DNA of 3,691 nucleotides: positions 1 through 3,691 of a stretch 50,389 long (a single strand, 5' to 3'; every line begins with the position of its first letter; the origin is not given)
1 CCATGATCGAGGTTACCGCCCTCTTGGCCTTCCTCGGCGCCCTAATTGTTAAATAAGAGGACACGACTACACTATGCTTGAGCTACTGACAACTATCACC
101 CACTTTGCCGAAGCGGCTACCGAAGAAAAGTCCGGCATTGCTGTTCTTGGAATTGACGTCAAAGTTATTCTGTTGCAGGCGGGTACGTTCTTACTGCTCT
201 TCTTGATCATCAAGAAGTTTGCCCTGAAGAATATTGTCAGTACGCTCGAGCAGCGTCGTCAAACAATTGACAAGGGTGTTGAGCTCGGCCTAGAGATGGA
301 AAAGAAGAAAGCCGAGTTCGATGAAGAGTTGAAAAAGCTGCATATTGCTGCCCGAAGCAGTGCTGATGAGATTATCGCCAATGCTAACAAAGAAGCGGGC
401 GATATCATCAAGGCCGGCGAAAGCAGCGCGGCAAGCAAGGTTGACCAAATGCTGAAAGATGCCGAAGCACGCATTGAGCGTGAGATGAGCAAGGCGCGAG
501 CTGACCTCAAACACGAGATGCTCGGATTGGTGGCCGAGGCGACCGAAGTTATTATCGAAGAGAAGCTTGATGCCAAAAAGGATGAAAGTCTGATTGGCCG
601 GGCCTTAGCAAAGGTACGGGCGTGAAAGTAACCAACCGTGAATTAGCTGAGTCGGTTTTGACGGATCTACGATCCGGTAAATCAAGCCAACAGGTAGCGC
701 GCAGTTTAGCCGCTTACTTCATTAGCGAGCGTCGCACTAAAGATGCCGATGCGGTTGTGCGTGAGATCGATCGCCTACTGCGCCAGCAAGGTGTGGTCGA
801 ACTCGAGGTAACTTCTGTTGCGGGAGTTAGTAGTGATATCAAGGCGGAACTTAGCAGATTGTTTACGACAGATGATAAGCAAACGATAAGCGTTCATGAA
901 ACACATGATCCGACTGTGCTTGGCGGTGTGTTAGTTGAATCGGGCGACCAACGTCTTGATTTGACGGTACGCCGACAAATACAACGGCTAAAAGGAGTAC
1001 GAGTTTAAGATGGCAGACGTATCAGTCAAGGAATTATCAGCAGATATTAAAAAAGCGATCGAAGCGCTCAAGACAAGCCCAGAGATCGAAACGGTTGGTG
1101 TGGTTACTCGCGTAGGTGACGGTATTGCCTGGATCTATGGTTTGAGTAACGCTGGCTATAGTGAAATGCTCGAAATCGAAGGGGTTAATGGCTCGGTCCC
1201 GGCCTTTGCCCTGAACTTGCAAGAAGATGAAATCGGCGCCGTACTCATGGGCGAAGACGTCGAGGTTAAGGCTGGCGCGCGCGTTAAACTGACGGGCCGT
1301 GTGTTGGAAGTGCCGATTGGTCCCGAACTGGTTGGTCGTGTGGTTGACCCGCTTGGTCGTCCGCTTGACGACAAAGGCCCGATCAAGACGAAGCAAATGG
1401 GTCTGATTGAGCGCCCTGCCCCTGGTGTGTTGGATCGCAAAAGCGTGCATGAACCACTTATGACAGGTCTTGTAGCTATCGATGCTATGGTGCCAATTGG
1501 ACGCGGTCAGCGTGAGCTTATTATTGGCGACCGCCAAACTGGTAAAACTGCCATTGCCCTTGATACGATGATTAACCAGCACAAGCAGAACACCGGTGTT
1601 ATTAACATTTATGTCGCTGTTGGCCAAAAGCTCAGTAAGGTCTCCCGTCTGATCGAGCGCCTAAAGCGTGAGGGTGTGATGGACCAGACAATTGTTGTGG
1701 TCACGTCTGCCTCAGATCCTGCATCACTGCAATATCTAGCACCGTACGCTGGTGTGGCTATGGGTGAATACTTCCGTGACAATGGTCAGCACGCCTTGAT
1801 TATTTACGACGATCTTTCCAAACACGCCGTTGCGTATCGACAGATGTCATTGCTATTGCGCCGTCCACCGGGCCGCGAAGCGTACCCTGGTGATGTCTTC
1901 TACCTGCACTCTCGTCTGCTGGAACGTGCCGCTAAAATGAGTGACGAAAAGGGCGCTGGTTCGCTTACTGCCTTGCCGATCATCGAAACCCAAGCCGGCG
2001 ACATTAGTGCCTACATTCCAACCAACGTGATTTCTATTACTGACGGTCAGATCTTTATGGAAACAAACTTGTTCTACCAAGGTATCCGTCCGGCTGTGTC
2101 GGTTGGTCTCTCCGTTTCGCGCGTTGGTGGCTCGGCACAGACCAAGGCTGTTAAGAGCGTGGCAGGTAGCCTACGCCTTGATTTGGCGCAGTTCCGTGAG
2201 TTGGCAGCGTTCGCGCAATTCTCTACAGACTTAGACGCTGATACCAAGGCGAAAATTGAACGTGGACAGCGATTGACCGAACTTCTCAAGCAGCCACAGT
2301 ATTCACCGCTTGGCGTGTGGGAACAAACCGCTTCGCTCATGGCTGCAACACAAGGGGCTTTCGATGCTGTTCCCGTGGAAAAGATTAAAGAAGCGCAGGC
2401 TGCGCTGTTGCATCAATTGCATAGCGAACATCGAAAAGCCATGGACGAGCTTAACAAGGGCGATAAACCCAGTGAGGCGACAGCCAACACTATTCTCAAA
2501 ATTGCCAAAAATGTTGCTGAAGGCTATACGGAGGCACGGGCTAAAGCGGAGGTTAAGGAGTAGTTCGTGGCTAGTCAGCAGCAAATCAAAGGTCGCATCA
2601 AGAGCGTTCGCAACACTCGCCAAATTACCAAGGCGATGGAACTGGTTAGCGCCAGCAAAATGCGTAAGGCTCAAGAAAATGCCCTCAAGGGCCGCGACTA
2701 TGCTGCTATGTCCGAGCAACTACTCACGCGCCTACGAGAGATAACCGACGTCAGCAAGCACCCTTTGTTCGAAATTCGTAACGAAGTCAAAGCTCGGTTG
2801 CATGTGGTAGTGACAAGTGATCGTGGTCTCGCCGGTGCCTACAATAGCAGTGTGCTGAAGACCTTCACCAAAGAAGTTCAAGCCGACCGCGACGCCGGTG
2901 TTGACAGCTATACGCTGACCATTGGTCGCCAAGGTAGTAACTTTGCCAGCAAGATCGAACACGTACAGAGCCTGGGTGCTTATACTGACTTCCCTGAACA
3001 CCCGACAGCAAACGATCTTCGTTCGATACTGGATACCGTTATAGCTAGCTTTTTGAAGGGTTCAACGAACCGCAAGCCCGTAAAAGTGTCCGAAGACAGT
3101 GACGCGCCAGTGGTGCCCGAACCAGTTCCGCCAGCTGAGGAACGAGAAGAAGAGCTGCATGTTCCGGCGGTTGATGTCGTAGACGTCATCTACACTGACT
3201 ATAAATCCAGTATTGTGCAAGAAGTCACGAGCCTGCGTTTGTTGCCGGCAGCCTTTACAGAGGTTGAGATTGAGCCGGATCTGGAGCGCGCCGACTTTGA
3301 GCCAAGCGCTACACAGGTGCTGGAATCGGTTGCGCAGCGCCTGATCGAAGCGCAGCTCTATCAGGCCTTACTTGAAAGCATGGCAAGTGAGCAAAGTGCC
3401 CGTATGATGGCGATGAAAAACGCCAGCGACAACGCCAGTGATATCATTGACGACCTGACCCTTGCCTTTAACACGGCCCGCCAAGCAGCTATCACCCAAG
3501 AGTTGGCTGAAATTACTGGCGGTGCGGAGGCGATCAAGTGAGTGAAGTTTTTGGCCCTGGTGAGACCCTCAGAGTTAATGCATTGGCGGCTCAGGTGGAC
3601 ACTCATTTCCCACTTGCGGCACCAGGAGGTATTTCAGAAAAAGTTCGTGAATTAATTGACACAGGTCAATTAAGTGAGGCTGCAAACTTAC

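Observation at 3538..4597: Two-gene ORFan cassette wedged between atpG and atpD, translationally coupled but compositionally foreign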

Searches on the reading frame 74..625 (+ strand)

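Call 4: search_protein_families(library=pfam, proteins=[window:74-625:+], max_evalue=1)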
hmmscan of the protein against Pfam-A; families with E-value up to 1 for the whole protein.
window:74-625:+ (183 aa): 6 families
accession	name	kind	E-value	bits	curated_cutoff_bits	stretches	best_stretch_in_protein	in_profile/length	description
PF00430.23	ATP-synt_B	-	2.7e-17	63.5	28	1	32-161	2-131/132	ATP synthase B/B' CF(0)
PF05823.17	Gp-FAR-1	-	0.0032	18.3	29.2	1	70-153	52-134/149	Nematode fatty acid retinoid binding protein (Gp-FAR-1)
PF05103.18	DivIVA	-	0.0062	16.9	28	1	74-141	53-116/131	DivIVA protein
PF15872.10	SRTM1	-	0.074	13.7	27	1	31-57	43-69/103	Serine-rich and transmembrane domain-containing protein 1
PF14075.11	UBN_AB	-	0.077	13.1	25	1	4-137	9-144/211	Ubinuclein conserved middle domain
PF02108.21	FliH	-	0.089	13.2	24.1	1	125-170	5-50/128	Flagellar assembly protein FliH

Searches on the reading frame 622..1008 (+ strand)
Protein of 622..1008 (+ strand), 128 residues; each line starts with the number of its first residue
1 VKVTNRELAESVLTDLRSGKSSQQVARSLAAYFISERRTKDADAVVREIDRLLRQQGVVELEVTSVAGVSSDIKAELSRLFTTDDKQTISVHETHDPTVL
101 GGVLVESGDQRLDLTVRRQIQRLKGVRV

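Call 4: search_protein_families(library=pfam, proteins=[window:622-1008:+], max_evalue=1)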
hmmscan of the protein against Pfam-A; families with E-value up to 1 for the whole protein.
window:622-1008:+ (128 aa): 3 families
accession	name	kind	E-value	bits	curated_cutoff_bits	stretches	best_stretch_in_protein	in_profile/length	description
PF00213.23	OSCP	-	1.1e-14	55.3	22.3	1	6-124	50-169/172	ATP synthase delta (OSCP) subunit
PF02108.21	FliH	-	0.046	14.1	24.1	1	30-123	37-128/128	Flagellar assembly protein FliH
PF00196.25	GerE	-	0.2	11.7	23.5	1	4-29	4-27/57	Bacterial regulatory proteins, luxR family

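Call 5: search_protein_families(library=ncbifam, proteins=[window:622-1008:+], max_evalue=1)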
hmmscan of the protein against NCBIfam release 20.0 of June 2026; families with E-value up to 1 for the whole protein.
window:622-1008:+ (128 aa): 11 families
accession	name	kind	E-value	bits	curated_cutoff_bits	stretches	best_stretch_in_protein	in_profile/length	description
NF004403.0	PRK05758.2-4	equivalog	2.5e-09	37.5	148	1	19-124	67-173/180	F0F1 ATP synthase subunit delta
TIGR01145.1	ATP_synt_delta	equivalog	5.2e-09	36.6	57.5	1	19-124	62-169/172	ATP synthase F1 subunit delta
NF009967.0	PRK13430.1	equivalog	5.3e-09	35.7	200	1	10-124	152-266/271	F0F1 ATP synthase subunit delta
NF004402.0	PRK05758.2-2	equivalog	8.4e-09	35.7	115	1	54-124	104-174/179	F0F1 ATP synthase subunit delta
NF004406.0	PRK05758.3-2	equivalog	3.6e-08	33.5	172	1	23-124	77-179/186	F0F1 ATP synthase subunit delta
NF004401.0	PRK05758.2-1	equivalog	6e-06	26.5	116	1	25-124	73-174/178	F0F1 ATP synthase subunit delta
NF009964.0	PRK13429.1-3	equivalog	1.2e-05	25.3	154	1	34-124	82-173/180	F0F1 ATP synthase subunit delta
NF004404.0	PRK05758.2-5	equivalog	0.0001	22.4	221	1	37-124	84-172/177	F0F1 ATP synthase subunit delta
NF009961.0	PRK13428.1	equivalog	0.0026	17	328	1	18-117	333-433/445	F0F1 ATP synthase subunit B/delta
NF009969.0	PRK13434.1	equivalog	0.0084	16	179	1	12-124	58-170/186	F0F1 ATP synthase subunit delta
NF047597.1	LIMLP_12425_fam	equivalog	0.036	13.7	200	1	6-53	127-170/171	LIMLP_12425 family protein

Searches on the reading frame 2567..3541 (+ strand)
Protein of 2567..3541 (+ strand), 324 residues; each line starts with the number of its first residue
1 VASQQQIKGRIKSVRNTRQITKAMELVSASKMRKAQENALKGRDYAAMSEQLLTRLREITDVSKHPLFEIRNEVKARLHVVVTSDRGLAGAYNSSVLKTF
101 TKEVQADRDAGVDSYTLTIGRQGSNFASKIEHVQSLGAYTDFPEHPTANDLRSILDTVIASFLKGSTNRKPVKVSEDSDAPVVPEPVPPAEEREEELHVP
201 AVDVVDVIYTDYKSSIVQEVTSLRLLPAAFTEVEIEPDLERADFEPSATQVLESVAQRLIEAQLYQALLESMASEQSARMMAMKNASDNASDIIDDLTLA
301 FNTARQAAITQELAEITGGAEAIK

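Call 4: search_protein_families(library=pfam, proteins=[window:2567-3541:+], max_evalue=1)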
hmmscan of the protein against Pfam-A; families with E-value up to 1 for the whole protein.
window:2567-3541:+ (324 aa): 2 families
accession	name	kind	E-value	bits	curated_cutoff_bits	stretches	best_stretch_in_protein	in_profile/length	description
PF00231.24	ATP-synt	-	1e-83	281.8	39.9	1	4-323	2-285/285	ATP synthase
PF24480.1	TPGS1_C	-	0.012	15.6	27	0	239-292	138-190/197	Tubulin polyglutamylase complex subunit 1-like, C-terminal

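Call 5: search_protein_families(library=ncbifam, proteins=[window:2567-3541:+], max_evalue=1)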
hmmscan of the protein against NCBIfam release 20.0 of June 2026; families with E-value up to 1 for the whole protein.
window:2567-3541:+ (324 aa): 14 families
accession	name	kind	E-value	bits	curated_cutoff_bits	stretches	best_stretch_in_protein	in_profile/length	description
TIGR01146.1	ATPsyn_F1gamma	equivalog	5.8e-86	288.8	194.45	1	1-323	1-286/286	ATP synthase F1 subunit gamma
NF004145.0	PRK05621.1-2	equivalog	7e-77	258.9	317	1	1-323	1-302/306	F0F1 ATP synthase subunit gamma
NF010709.0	PRK14111.1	equivalog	1.9e-71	240.9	425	2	175-323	141-288/290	F0F1 ATP synthase subunit gamma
NF004144.0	PRK05621.1-1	equivalog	5.6e-69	232.8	372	2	195-323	158-287/287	F0F1 ATP synthase subunit gamma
NF004146.0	PRK05621.1-4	equivalog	3.8e-60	203.8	342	2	199-323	167-296/296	F0F1 ATP synthase subunit gamma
NF009958.0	PRK13425.1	equivalog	5.6e-57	193.4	501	2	1-172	1-174/292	F0F1 ATP synthase subunit gamma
NF009957.0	PRK13424.1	equivalog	3.9e-56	190.4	436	2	201-324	165-290/291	F0F1 ATP synthase subunit gamma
NF010708.0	PRK14110.1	equivalog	6e-56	190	445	2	3-141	5-141/291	F0F1 ATP synthase subunit gamma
NF004147.0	PRK05621.2-1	equivalog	1.4e-55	189.2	382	2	2-164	3-166/293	F0F1 ATP synthase subunit gamma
NF009960.0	PRK13427.1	equivalog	1.8e-55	188.5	432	2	201-323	165-288/289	F0F1 ATP synthase subunit gamma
NF009959.0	PRK13426.1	equivalog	8.3e-52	176.5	394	2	190-322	154-290/291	F0F1 ATP synthase subunit gamma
NF009956.0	PRK13422.1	equivalog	1.5e-42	146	582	2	245-323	220-298/298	F0F1 ATP synthase subunit gamma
TIGR03323.1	alt_F1F0_F1_gam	exception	1.5e-19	70.4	282.35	2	250-322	212-284/285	alternate F1F0 ATPase, F1 subunit gamma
NF041226.1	BagK_FevA1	equivalog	0.03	12.7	800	1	12-95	45-131/453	bagremycin/ferroverdin biosynthesis FAD-dependent oxygenase BagK/FevA1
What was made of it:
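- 2567..3541 (+): atpG (F1 gamma, 324 aa). Its last codons (GGAEAIK*) carry the Shine-Dalgarno site and the stop that overlaps the orf210 start. Pfam ATP-synt E=1e-83 and TIGR01146 E=6e-86 (calls 4, 5).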

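Call 29: find_related_loci(query=A2, collection=metagenome_contigs, flank=6000)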
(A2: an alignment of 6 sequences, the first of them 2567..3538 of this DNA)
Query A2 (324 aa) in metagenome_contigs; peptide patterns used: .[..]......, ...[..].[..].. (x = any residue, [..] = any of these).
600 stretches matched a pattern (row limit reached: there are more); 596 encode a relative of the query (tblastn E <= 1e-3); the best 80 are kept; 80 distinct loci.
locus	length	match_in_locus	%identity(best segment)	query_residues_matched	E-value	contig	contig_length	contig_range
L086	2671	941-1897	56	1-324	1e-117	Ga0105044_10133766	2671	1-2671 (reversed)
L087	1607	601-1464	55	1-324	1e-117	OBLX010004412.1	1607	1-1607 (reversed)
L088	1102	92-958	50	1-324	2e-106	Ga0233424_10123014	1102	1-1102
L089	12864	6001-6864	51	1-324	2e-96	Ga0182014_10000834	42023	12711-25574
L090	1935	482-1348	52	1-324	6e-99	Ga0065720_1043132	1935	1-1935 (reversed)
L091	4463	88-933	51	7-324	2e-93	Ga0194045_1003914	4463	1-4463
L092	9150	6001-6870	49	1-324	7e-91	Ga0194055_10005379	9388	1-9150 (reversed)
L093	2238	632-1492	47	1-323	4e-91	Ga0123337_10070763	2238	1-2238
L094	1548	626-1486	47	3-324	2e-93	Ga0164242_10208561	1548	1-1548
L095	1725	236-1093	46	1-324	4e-91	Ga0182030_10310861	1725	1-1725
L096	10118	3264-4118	47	1-323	1e-85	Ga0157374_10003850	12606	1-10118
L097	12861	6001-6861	44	1-323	3e-85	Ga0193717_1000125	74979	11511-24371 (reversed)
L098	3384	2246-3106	44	1-323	2e-85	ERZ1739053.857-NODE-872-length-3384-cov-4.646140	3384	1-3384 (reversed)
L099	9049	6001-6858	46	1-323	2e-84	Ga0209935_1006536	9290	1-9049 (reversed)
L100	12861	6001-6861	46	1-323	3e-84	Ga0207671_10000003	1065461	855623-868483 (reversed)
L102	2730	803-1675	47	1-324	2e-85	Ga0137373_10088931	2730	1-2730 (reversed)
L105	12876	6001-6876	44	1-324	1e-80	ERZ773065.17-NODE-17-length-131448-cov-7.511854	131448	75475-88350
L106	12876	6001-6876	44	1-324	5e-79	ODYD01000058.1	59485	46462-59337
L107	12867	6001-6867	42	1-324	2e-78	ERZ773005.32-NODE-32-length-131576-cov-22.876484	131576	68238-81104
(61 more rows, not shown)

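Call 72: search_protein_families(library=pfam, proteins=[L100:8317-9717:+, L105:6876-7295:+, L106:6879-7385:+, L107:6867-7346:+, L102:1678-2193:+, L096:2664-3257:+], max_evalue=0.01)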
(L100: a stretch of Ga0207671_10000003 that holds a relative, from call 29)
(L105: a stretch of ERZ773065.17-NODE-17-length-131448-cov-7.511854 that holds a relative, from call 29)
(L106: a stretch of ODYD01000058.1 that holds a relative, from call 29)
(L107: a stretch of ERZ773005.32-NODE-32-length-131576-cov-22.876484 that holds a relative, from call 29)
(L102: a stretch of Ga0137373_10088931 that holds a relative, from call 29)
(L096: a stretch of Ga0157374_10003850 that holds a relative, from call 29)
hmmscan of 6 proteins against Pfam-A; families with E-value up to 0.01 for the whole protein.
L100:8317-9717:+ (467 aa): 2 families
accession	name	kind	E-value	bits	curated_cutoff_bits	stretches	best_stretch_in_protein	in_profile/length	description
PF07690.21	MFS_1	-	3e-49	168.2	33.4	1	27-416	2-345/347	Major Facilitator Superfamily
PF00083.30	Sugar_tr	-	7e-06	25.6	22.3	1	59-198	49-193/452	Sugar (and other) transporter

L105:6876-7295:+ (140 aa): 0 families

L106:6879-7385:+ (169 aa): 0 families

L107:6867-7346:+ (160 aa): 1 family
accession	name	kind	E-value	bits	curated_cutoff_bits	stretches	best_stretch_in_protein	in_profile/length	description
PF14359.12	DUF4406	-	0.006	17.4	22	0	22-86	11-65/91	Domain of unknown function (DUF4406)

L102:1678-2193:+ (172 aa): 0 families

L096:2664-3257:+ (198 aa): 0 families
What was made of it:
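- An MFS transporter sits at the D/C junction of L100 (call 72).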
